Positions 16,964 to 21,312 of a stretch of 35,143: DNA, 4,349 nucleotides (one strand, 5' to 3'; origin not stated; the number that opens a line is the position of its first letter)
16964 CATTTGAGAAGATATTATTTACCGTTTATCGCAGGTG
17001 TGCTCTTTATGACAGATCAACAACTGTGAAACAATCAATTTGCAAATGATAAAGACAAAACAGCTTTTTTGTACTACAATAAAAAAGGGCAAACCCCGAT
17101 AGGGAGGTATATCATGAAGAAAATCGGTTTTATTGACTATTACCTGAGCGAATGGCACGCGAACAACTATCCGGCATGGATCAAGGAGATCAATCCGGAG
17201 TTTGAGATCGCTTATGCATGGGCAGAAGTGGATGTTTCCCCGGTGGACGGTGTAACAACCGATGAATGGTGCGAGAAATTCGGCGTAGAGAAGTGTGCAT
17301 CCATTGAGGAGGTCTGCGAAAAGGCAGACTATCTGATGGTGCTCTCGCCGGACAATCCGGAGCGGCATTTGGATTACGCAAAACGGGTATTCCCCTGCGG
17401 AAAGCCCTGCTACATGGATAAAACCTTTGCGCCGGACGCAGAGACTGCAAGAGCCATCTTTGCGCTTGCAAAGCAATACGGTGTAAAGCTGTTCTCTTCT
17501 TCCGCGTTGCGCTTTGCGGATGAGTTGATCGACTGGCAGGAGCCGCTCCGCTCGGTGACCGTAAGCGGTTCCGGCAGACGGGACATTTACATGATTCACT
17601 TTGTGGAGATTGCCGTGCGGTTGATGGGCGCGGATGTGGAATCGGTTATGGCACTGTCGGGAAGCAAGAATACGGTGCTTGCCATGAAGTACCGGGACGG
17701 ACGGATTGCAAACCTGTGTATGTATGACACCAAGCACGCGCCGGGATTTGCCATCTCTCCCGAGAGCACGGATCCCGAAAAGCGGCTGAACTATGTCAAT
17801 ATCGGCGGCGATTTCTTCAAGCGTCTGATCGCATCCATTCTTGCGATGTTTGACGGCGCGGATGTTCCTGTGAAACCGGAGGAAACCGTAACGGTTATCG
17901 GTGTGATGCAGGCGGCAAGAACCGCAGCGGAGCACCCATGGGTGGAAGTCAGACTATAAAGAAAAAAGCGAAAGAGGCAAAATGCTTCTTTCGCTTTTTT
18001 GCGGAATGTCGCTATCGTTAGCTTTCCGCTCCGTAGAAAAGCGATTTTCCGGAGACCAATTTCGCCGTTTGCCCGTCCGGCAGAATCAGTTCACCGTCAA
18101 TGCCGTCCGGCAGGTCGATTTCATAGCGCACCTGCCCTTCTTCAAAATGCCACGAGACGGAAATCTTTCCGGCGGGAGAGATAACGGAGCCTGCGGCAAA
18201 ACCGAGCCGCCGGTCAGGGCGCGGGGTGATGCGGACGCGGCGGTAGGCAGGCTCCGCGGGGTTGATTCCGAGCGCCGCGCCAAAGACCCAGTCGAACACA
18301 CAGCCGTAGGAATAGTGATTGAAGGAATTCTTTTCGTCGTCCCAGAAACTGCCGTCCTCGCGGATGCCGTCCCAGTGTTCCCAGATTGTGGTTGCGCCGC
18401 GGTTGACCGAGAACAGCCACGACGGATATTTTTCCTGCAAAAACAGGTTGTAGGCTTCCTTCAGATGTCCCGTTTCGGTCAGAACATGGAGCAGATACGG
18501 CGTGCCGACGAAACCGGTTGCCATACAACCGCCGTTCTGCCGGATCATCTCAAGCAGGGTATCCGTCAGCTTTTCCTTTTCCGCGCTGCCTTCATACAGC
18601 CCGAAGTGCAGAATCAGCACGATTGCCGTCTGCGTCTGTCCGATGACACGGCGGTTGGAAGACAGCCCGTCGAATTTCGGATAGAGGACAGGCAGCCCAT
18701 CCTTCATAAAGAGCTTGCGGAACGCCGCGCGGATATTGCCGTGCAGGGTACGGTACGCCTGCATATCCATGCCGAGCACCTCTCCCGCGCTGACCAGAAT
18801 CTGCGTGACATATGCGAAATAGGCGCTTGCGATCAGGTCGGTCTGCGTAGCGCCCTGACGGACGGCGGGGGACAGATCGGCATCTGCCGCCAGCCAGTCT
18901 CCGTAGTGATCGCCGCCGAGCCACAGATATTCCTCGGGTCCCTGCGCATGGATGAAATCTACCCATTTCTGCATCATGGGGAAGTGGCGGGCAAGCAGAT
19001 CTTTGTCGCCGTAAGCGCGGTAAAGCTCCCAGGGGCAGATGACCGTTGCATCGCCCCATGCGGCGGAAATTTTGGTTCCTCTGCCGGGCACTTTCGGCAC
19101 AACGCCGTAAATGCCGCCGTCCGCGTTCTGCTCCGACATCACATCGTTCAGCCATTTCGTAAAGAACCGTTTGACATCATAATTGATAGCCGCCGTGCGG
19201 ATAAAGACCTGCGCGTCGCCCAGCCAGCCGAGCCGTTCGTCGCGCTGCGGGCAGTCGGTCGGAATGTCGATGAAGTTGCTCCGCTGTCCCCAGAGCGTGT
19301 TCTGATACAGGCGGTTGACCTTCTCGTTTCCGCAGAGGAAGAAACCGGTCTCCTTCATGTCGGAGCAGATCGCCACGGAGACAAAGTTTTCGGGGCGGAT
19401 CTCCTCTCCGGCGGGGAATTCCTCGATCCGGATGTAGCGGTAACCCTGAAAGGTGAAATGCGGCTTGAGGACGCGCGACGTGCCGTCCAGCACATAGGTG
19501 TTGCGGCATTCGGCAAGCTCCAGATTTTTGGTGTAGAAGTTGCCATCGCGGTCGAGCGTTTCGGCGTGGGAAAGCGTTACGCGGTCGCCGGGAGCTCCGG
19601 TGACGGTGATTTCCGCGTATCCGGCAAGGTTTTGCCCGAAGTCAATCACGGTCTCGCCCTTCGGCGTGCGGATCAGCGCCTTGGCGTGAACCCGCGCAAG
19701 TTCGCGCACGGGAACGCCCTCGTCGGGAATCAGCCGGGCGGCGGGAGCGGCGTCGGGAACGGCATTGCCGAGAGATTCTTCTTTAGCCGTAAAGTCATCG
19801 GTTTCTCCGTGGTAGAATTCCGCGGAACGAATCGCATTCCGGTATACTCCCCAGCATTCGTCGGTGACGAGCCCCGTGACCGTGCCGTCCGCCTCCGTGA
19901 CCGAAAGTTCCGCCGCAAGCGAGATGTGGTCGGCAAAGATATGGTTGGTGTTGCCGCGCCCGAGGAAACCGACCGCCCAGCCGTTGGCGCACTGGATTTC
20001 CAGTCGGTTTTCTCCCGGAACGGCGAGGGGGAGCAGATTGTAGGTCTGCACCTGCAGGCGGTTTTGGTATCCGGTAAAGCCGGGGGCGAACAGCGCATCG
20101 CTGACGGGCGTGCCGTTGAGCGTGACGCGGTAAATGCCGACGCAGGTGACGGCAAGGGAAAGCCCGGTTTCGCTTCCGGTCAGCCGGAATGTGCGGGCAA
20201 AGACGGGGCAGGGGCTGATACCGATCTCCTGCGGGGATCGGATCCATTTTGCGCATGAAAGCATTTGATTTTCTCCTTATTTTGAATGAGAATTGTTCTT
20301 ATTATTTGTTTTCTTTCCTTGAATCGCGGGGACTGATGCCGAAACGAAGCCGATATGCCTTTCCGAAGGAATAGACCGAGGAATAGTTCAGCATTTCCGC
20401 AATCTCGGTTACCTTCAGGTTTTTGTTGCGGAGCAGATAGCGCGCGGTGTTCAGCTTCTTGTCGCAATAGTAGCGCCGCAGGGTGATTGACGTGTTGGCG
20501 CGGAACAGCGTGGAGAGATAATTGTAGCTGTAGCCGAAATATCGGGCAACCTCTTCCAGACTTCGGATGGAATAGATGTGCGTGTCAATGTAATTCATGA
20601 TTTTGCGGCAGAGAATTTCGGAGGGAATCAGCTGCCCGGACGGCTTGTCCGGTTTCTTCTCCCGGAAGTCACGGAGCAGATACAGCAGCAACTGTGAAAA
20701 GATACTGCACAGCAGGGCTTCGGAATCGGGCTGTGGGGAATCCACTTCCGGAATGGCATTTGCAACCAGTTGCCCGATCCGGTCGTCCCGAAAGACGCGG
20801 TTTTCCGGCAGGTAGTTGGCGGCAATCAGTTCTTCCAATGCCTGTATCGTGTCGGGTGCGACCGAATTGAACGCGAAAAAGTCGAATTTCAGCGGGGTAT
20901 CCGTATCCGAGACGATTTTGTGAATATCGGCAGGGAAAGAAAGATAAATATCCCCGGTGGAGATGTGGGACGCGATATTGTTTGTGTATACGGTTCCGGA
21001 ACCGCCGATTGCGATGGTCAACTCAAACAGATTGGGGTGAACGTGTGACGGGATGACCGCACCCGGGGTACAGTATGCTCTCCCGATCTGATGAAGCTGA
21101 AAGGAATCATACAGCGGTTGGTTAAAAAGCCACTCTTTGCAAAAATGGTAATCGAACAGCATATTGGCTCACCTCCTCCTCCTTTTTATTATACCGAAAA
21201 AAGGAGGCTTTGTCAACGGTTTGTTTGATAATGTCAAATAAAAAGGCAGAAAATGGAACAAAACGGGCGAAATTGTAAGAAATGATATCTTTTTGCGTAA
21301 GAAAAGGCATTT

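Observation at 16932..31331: A 12-bp box at fixed spacing in four promoters of two divergent intergenic regions 14 kb apart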

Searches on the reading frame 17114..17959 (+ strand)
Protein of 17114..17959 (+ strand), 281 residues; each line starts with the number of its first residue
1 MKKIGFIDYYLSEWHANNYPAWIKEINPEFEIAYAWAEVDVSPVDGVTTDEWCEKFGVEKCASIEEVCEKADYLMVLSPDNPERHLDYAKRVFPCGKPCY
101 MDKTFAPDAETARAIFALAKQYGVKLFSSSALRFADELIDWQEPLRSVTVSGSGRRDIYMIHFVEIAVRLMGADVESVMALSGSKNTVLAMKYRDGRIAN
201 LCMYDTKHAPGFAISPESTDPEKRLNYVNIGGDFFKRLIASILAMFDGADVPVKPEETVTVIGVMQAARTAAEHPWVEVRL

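Call 8: search_protein_families(library=pfam, proteins=[window:17114-17959:+])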
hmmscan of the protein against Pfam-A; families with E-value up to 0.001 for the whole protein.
window:17114-17959:+ (281 aa): 1 family
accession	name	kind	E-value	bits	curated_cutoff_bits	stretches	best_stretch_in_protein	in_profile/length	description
PF01408.29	GFO_IDH_MocA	-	1.3e-05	26.3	24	1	51-127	41-117/120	Oxidoreductase family, NAD-binding Rossmann fold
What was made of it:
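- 17114..17959 (+): ox281, a 281-aa protein with a weak Gfo/Idh/MocA N-terminal match. It is the conserved operon partner of MocA353 in other lineages. Call 8 (26.3 bits against a cut-off of 24).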

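Call 30: search_solved_structures(query=window:17114-17959:+, max_evalue=0.01)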
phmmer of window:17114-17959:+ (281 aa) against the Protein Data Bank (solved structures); distinct sequences matched with E-value up to 0.01: 4.
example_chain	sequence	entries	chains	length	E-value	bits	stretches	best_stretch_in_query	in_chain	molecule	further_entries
3f4l_A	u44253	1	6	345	7.8e-06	28.5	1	62-134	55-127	Putative oxidoreductase yhhX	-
8w9s_A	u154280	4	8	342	7.2e-05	25.3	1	37-138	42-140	NADH-dependent dihydrogenase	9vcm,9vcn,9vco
3e9m_A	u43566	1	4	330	0.00041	22.8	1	62-130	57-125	Oxidoreductase, Gfo/Idh/MocA family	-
3hnp_A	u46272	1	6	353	0.0075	18.7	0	57-137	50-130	Oxidoreductase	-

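Call 39: search_protein_families(library=ncbifam, proteins=[window:17114-17959:+], max_evalue=0.00001)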
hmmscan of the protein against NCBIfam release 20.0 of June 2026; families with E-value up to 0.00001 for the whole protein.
window:17114-17959:+ (281 aa): 1 family
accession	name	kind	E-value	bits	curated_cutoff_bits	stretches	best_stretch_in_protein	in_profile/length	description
NF007574.0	PRK10206.1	equivalog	4.2e-07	29.3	352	1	62-134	55-127/345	oxidoreductase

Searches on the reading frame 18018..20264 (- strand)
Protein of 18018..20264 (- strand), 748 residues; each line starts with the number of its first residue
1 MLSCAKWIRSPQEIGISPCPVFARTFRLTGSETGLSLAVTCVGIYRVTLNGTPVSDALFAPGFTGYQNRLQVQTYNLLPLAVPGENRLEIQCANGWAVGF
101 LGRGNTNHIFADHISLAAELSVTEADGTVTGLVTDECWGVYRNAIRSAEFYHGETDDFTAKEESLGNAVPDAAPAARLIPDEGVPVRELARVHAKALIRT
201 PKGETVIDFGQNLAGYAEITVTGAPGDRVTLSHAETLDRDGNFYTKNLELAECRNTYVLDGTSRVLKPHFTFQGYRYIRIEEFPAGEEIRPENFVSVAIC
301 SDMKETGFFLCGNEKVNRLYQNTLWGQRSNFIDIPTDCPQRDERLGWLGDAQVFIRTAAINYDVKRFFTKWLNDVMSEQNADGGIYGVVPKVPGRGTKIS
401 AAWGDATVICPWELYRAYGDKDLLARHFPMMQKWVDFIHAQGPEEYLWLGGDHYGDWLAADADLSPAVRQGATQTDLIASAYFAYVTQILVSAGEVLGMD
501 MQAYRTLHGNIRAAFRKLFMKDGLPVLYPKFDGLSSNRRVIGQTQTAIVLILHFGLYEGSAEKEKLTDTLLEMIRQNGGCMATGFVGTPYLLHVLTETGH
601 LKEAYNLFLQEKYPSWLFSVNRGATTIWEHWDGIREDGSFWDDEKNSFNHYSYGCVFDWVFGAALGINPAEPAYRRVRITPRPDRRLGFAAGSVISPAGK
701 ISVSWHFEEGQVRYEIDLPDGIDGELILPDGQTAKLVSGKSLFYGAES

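Call 46: search_protein_families(library=pfam, proteins=[window:18018-20264:-], max_evalue=0.001)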
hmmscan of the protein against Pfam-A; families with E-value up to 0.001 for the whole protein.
window:18018-20264:- (748 aa): 4 families
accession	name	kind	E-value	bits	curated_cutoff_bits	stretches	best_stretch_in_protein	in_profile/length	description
PF17389.8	Bac_rhamnosid6H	-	1.2e-107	360.6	24.5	1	304-661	1-336/339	Bacterial alpha-L-rhamnosidase 6 hairpin glycosidase domain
PF05592.18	Bac_rhamnosid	-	1.4e-27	96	22.2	1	199-299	2-101/102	Bacterial alpha-L-rhamnosidase concanavalin-like domain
PF08531.16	Bac_rhamnosid_N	-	2.3e-27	96.3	25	1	37-163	8-135/172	Alpha-L-rhamnosidase N-terminal domain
PF17390.7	Bac_rhamnosid_C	-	1.2e-17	63.9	22.1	1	666-740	1-75/78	Bacterial alpha-L-rhamnosidase C-terminal domain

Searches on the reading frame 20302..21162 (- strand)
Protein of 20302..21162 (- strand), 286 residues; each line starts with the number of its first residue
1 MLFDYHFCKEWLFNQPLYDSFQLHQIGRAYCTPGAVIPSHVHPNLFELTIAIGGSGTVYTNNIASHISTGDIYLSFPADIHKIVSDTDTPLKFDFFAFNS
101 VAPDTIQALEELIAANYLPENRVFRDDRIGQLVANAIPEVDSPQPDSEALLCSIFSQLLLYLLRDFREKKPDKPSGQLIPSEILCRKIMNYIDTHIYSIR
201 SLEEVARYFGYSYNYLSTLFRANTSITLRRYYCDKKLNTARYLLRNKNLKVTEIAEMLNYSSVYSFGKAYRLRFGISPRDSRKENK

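Call 8: search_protein_families(library=pfam, proteins=[window:20302-21162:-])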
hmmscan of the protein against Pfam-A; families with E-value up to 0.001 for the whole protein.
window:20302-21162:- (286 aa): 5 families
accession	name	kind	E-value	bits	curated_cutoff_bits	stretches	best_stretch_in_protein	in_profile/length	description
PF12833.13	HTH_18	-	8.5e-16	58.5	33.6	1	206-283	2-79/80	Helix-turn-helix domain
PF00165.29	HTH_AraC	-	8.5e-13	48.5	26.6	2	244-280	1-39/42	Bacterial regulatory helix-turn-helix proteins, AraC family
PF02311.25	AraC_binding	-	3.2e-08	33.9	21.1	1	25-159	4-135/135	AraC-like ligand binding domain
PF07883.17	Cupin_2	-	6e-06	26.3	27.2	1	33-93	7-66/70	Cupin domain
PF00190.28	Cupin_1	-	8.5e-05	22.6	22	1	30-116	40-132/151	Cupin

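Call 39: search_protein_families(library=ncbifam, proteins=[window:20302-21162:-], max_evalue=0.00001)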
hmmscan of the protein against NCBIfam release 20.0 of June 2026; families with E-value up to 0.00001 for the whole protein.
window:20302-21162:- (286 aa): 20 families
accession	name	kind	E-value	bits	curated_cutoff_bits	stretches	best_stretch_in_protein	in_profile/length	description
TIGR04094.1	adjacent_YSIRK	equivalog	4.3e-16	58.8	200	1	184-280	286-381/383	YSIRK-targeted surface antigen transcriptional regulator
NF007860.0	PRK10572.1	equivalog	5.1e-15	55.1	208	1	48-285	52-285/292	arabinose operon transcriptional regulator AraC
NF047788.1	TransRegPocR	equivalog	1.3e-13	50.9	500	1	174-285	180-291/296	transcriptional regulator PocR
NF052371.1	TransRegGbdRPseu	equivalog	3.1e-13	49.5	480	1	188-284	230-326/365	choline metabolism transcriptional regulator GbdR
NF007584.0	PRK10219.1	equivalog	5.1e-13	49.3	174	1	185-283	7-105/107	superoxide response transcriptional regulator SoxS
NF010028.0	PRK13503.1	equivalog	9e-13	48.2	288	1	32-285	23-273/278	HTH-type transcriptional activator RhaS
NF012144.2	ramA_TF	equivalog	1.5e-11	44.7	180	1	186-286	8-108/108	RamA family antibiotic efflux transcriptional regulator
NF047455.1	TF_Staph_AryK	equivalog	1.1e-09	37.2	850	1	174-285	148-259/759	transcriptional regulator AryK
NF033869.1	viru_reg_Rsp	equivalog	3.1e-09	35.8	400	1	183-282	147-246/701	AraC family transcriptional regulator Rsp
NF006902.0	PRK09393.1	equivalog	7.6e-09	35.2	425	1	187-284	224-321/327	transcriptional regulator FtrA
NF010025.2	PRK13500.1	equivalog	2.2e-08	34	525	1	32-284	26-277/282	HTH-type transcriptional activator RhaR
NF010026.0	PRK13501.1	equivalog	4.2e-08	32.7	363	1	32-283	26-276/290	HTH-type transcriptional activator RhaR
NF007693.0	PRK10371.1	equivalog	5.9e-08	32.3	253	1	185-283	200-298/309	transcriptional regulator MelR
NF049968.1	QhpR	equivalog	4.4e-07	29.3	250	1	237-282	239-284/284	AraC-like transcriptional regulator QhpR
NF010027.0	PRK13502.1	equivalog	5.1e-07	29.4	384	1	32-281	26-274/282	HTH-type transcriptional activator RhaR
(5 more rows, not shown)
